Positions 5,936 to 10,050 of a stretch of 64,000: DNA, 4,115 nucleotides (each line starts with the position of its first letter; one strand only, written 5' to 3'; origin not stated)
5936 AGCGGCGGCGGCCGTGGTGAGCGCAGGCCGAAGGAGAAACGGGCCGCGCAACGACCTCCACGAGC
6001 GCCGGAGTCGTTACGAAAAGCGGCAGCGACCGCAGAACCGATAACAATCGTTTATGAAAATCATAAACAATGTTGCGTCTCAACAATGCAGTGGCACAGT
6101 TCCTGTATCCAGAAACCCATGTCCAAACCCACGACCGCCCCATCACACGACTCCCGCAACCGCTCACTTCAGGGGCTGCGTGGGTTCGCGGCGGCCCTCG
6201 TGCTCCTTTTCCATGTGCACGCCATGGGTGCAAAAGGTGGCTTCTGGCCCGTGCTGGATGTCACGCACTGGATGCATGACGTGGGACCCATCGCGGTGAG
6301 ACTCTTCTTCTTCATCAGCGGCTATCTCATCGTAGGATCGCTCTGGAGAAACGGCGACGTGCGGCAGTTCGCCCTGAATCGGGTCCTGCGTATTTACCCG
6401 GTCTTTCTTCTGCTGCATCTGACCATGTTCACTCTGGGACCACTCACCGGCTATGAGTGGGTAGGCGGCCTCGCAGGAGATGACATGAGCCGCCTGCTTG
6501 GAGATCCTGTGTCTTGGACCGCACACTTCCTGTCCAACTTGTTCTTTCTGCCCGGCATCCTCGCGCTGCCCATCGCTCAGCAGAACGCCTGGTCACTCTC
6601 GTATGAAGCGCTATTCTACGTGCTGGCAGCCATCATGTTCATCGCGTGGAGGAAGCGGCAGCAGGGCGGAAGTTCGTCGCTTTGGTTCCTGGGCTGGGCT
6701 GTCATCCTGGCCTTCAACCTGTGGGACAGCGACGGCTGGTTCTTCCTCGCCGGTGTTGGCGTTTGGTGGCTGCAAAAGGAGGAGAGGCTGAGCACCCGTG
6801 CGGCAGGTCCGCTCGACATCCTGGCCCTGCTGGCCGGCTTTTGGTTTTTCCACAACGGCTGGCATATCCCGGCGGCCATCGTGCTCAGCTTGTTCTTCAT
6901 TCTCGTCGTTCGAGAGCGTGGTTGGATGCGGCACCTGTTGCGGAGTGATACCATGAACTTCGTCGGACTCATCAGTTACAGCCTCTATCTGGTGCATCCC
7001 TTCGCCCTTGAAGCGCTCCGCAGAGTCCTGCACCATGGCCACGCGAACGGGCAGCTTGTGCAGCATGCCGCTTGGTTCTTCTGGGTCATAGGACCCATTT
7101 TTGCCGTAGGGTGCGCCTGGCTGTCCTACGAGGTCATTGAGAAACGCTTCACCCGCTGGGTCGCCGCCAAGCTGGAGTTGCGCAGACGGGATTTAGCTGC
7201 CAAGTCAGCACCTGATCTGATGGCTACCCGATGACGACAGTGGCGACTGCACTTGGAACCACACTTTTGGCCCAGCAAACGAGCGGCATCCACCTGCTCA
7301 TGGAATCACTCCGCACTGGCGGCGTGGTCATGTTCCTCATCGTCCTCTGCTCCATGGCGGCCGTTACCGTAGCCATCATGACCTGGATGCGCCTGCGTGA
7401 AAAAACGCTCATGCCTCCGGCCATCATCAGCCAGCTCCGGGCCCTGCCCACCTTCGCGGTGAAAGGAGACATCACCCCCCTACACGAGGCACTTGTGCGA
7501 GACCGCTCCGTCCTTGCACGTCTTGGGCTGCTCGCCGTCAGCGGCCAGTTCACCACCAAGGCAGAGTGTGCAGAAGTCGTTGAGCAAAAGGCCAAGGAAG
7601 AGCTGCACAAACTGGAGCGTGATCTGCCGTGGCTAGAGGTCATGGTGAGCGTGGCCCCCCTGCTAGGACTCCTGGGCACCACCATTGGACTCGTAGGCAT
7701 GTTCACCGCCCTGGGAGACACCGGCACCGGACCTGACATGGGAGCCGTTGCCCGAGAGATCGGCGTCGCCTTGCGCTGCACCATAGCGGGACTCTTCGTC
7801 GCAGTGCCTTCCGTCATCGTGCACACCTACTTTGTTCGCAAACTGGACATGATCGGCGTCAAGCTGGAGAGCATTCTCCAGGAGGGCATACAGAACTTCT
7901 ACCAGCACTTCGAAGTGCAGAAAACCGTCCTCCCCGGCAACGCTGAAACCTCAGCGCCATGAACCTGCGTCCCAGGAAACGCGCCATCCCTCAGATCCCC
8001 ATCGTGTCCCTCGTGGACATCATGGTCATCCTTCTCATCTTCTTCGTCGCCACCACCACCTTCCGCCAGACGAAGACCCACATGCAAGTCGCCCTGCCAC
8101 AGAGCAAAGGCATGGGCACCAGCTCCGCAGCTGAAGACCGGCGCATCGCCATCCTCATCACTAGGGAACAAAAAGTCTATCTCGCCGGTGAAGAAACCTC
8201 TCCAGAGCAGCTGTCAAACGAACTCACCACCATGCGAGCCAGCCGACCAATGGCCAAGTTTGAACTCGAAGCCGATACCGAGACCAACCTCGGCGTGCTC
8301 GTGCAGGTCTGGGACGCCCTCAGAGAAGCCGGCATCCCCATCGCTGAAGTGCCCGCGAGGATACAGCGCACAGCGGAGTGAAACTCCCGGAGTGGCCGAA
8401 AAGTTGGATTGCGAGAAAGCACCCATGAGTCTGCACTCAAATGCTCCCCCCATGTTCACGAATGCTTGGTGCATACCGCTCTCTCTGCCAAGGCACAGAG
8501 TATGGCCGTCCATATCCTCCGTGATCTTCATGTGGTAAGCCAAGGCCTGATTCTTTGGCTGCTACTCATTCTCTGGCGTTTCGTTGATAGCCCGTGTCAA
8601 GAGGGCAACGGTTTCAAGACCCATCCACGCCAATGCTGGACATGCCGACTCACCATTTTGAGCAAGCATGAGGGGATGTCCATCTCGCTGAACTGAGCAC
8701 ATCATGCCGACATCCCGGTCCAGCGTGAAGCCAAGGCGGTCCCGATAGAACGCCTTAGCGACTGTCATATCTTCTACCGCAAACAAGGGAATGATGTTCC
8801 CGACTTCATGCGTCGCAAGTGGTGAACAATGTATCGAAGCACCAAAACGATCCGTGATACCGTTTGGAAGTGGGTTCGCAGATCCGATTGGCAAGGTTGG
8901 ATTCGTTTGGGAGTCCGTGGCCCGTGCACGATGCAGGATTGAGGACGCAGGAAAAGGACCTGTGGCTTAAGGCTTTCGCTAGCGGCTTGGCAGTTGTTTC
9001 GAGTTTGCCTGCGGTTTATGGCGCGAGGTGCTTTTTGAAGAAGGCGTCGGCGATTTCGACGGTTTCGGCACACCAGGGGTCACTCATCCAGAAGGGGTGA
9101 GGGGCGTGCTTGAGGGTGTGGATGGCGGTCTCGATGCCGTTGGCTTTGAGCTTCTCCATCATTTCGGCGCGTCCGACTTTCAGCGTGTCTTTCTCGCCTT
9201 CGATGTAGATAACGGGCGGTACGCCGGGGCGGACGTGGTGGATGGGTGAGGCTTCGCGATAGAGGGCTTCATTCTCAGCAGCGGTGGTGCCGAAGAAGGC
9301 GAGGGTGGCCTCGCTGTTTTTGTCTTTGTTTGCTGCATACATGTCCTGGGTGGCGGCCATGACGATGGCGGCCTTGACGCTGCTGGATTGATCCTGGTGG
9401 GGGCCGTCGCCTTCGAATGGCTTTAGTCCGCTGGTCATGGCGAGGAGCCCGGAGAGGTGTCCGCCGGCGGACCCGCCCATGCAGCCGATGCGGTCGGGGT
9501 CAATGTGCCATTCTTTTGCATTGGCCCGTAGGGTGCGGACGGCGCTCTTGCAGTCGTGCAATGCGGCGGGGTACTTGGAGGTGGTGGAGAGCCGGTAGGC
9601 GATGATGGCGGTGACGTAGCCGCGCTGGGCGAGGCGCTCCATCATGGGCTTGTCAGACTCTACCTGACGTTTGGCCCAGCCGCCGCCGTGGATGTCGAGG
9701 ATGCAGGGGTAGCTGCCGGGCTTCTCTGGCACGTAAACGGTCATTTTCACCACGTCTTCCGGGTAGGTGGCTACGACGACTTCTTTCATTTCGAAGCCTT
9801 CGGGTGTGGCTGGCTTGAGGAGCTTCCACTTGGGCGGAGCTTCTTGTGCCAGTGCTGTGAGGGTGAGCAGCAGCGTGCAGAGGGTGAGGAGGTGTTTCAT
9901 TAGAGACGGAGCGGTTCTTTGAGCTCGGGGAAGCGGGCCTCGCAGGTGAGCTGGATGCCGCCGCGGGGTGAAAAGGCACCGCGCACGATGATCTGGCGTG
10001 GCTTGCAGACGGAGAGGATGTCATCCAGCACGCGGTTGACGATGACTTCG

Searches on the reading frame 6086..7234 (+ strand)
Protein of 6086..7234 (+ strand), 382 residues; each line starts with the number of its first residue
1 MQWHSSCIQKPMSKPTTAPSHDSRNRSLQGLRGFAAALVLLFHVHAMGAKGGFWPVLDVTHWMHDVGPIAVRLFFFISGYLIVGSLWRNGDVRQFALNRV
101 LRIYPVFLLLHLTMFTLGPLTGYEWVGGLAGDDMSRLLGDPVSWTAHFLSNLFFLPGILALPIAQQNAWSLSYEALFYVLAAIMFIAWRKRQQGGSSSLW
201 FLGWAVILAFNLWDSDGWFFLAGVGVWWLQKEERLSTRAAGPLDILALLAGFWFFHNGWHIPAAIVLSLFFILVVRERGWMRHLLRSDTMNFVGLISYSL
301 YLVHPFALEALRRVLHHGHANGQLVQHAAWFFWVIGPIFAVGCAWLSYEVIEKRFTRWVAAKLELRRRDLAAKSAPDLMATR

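Call 84: search_protein_families(library=pfam, proteins=[window:6086-7234:+], max_evalue=0.001)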
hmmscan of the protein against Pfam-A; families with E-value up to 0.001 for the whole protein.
window:6086-7234:+ (382 aa): 1 family
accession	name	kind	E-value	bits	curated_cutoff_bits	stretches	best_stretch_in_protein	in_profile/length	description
PF01757.29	Acyl_transf_3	-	1.2e-25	90.8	31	1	26-347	2-324/326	Acyltransferase domain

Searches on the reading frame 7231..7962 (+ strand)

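Call 84: search_protein_families(library=pfam, proteins=[window:7231-7962:+], max_evalue=0.001)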
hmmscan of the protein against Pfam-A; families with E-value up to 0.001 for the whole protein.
window:7231-7962:+ (243 aa): 1 family
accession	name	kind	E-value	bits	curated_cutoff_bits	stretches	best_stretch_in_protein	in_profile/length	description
PF01618.21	MotA_ExbB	-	1.6e-26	93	22.9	1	108-209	22-122/127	MotA/TolQ/ExbB proton channel family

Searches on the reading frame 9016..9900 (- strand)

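Call 84: search_protein_families(library=pfam, proteins=[window:9016-9900:-], max_evalue=0.001)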
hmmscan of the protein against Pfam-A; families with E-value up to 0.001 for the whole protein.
window:9016-9900:- (294 aa): 6 families
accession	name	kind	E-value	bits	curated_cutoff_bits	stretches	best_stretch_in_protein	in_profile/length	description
PF20434.5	BD-FAE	-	6.3e-45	153.8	26.8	1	54-240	2-202/215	BD-FAE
PF07859.19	Abhydrolase_3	-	5.4e-26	92.1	25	1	68-271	2-209/210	alpha/beta hydrolase fold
PF00326.27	Peptidase_S9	-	1.8e-12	47.6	22.6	2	176-292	90-210/213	Prolyl oligopeptidase family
PF02129.25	Peptidase_S15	-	3.1e-06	27.5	23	0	50-156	4-115/262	X-Pro dipeptidyl-peptidase (S15 family)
PF00135.34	COesterase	-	1.8e-05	24.3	27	1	46-157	81-204/515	Carboxylesterase family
PF01738.24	DLH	-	2.8e-05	24.2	21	0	187-274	112-192/217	Dienelactone hydrolase family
